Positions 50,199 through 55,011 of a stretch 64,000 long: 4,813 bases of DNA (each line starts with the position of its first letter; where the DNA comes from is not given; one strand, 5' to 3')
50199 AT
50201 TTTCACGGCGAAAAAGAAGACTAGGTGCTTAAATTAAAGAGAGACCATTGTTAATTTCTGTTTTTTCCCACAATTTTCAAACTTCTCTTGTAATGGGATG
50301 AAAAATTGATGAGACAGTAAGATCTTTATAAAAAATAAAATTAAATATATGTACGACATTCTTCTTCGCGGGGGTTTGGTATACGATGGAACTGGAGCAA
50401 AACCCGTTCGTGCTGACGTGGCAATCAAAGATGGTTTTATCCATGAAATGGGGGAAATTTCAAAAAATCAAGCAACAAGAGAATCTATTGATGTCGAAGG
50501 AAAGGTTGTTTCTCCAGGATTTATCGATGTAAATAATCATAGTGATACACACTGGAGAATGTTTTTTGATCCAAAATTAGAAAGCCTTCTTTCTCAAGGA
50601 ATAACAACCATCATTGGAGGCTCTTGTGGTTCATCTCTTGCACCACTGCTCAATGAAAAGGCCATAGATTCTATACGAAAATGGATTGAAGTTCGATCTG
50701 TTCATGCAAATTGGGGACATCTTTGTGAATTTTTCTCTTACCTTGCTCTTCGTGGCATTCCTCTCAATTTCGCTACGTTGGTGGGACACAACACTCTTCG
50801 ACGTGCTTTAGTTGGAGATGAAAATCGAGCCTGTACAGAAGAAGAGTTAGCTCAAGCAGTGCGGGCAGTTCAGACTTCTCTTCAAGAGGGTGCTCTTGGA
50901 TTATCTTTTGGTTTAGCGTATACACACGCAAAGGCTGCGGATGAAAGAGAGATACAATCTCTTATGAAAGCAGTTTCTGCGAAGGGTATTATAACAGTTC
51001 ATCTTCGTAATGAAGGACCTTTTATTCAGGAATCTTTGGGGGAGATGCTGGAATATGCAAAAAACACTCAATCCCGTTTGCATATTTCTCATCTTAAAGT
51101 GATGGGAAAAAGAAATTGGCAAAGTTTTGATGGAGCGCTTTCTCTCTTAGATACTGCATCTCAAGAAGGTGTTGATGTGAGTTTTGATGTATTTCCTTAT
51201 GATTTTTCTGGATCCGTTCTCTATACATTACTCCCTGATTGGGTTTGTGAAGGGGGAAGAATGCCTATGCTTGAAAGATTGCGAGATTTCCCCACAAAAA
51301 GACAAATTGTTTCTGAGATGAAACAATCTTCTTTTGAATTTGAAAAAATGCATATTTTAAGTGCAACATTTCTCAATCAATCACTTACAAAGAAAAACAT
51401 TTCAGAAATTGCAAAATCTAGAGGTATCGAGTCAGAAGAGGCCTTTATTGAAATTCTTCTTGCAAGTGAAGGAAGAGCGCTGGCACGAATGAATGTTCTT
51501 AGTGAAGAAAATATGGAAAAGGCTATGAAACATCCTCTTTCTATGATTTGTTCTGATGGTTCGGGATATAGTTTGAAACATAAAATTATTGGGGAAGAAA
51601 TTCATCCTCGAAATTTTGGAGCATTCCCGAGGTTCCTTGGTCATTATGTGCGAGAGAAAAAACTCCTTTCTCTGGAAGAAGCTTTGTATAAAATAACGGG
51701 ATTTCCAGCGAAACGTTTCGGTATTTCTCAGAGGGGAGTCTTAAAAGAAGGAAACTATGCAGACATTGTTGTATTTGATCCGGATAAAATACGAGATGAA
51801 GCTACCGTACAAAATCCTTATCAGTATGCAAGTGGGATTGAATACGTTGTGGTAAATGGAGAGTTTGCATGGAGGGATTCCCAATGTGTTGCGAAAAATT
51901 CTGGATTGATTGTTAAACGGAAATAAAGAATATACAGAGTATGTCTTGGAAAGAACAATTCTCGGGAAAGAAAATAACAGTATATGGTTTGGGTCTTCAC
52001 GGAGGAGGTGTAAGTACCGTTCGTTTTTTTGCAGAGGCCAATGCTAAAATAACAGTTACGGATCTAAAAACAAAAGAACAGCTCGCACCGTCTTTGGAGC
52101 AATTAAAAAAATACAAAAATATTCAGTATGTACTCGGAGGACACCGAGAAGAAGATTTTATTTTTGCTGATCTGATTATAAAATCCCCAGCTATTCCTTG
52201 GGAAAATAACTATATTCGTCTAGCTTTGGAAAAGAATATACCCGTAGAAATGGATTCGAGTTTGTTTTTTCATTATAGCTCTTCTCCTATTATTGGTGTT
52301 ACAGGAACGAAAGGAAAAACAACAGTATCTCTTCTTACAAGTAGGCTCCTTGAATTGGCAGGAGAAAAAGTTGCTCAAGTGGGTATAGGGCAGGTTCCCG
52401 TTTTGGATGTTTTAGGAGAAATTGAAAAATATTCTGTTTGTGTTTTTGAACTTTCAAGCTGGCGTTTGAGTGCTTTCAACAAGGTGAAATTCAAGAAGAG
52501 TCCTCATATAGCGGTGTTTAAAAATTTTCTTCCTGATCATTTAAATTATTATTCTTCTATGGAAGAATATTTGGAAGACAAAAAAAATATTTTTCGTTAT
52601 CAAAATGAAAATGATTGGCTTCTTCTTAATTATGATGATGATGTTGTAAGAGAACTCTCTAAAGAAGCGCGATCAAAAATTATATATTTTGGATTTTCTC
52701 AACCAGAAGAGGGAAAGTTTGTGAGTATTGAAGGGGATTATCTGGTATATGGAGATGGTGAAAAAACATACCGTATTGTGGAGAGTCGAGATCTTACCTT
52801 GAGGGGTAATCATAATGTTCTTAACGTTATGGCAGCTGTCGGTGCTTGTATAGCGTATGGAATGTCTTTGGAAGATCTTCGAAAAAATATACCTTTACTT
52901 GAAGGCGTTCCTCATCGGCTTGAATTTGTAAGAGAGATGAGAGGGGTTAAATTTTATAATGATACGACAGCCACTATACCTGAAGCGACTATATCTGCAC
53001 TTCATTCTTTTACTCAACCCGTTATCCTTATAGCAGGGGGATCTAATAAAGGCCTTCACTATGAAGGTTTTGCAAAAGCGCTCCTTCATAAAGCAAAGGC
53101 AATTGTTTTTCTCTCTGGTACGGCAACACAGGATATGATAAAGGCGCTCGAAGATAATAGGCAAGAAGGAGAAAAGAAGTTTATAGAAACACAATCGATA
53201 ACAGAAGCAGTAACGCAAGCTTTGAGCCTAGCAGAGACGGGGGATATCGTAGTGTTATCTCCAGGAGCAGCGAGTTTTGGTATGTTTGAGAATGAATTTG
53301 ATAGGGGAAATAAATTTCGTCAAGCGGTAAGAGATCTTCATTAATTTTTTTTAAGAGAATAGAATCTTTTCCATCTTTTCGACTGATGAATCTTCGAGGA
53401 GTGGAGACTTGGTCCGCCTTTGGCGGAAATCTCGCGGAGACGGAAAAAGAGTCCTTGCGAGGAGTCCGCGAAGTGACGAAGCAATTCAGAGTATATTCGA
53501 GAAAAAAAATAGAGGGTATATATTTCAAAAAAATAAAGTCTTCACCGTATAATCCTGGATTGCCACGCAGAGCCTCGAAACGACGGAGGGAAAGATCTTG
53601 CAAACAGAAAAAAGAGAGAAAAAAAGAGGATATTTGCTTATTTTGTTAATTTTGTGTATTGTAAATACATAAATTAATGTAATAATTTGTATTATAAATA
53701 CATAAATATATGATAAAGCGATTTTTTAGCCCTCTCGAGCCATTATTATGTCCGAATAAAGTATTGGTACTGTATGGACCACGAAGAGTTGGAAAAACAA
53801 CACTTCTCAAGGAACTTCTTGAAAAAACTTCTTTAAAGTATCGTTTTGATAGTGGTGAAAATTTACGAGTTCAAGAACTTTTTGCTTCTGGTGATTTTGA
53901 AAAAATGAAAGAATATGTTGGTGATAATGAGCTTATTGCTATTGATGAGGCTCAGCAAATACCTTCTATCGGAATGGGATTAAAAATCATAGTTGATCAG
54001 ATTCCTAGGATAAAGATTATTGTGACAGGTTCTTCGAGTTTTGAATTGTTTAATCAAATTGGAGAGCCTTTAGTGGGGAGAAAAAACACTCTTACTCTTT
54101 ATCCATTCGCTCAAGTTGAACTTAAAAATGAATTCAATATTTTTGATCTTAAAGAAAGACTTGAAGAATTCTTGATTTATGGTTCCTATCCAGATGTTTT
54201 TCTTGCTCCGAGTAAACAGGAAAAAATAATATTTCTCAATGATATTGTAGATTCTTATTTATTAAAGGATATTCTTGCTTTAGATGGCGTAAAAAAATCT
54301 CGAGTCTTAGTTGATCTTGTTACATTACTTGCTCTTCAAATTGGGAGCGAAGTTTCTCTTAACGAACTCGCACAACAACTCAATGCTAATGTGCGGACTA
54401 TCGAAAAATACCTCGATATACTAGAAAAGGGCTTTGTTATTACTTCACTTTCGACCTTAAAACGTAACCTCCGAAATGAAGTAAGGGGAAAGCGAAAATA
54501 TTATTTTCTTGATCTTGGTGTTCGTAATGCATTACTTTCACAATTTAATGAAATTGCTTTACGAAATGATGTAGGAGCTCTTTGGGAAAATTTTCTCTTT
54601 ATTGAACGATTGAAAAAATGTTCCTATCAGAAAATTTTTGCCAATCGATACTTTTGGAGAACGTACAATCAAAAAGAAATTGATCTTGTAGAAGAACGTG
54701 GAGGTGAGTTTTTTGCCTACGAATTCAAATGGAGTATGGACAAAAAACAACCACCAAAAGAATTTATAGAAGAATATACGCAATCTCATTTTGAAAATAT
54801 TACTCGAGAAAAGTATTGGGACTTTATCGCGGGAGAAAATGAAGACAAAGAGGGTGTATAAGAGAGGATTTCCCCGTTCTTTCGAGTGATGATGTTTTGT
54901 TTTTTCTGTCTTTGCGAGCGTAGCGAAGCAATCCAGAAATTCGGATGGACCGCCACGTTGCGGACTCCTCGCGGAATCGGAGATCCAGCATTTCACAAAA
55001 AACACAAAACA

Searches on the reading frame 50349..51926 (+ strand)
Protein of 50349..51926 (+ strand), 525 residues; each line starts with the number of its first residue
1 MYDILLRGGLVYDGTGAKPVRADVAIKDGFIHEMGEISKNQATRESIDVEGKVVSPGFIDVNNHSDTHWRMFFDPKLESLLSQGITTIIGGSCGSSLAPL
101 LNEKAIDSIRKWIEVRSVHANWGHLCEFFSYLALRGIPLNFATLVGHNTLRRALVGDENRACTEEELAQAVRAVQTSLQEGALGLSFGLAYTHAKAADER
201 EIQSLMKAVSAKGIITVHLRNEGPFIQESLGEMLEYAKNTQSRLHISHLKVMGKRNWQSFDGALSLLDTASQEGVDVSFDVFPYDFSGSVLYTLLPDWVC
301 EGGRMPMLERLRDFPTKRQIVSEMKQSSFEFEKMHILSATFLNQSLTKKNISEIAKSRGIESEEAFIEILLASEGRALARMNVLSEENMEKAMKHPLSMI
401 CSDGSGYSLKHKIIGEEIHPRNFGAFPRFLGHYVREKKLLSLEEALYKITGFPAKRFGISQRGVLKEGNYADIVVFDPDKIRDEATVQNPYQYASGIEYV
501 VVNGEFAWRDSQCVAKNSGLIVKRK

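Call 12: search_protein_families(library=pfam, proteins=[window:50349-51926:+])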
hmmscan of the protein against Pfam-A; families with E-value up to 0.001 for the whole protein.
window:50349-51926:+ (525 aa): 2 families
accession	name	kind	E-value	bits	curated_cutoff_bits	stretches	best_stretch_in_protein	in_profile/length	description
PF07969.17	Amidohydro_3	-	1e-24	88.3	29.7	2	423-505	387-469/472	Amidohydrolase family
PF01979.26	Amidohydro_1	-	1.2e-10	41.6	25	1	388-505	234-343/345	Amidohydrolase family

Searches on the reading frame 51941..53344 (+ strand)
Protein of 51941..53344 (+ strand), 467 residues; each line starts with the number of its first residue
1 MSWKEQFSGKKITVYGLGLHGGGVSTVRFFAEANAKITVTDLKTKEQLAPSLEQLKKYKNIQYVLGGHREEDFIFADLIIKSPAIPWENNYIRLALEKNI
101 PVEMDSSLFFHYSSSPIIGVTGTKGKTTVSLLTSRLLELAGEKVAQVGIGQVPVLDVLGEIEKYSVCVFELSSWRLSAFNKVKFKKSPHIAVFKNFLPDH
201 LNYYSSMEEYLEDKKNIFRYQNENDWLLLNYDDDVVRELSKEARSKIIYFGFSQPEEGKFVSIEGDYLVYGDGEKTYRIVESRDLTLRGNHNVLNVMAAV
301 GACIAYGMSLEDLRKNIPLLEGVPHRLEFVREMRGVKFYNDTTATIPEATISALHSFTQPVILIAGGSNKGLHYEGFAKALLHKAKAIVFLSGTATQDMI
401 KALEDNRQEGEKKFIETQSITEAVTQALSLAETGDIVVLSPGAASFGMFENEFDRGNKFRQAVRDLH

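Call 64: search_protein_families(library=pfam, proteins=[window:51941-53344:+])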
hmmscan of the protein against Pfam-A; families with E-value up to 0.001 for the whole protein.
window:51941-53344:+ (467 aa): 3 families
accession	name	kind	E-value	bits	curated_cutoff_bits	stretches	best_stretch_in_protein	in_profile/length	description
PF08245.18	Mur_ligase_M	-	2e-29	103.5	24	1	120-302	1-199/200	Mur ligase middle domain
PF02875.26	Mur_ligase_C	-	1e-13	52.7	28.4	1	325-441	1-125/127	Mur ligase, glutamate ligase domain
PF21799.2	MurD-like_N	-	1.1e-13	51.7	27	1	10-102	1-86/88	Mur ligase MurD-like, N-terminal domain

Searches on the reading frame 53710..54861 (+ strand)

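Call 64: search_protein_families(library=pfam, proteins=[window:53710-54861:+])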
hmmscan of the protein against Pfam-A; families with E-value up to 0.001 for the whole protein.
window:53710-54861:+ (383 aa): 5 families
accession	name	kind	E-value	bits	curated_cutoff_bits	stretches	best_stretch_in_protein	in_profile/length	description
PF13635.12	DUF4143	-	1.4e-36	126.1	28.1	1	186-342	2-160/160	Domain of unknown function (DUF4143)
PF13173.12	AAA_14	-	2.8e-26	92.5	27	1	16-138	2-128/129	AAA domain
PF01637.24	ATPase_2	-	7.5e-06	26.4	33.2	1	15-41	19-45/225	ATPase domain predominantly from Archaea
PF13401.12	AAA_22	-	0.00012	22.9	27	0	17-40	6-29/130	AAA domain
PF08279.18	HTH_11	-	0.00023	21.4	25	1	213-241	14-42/55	HTH domain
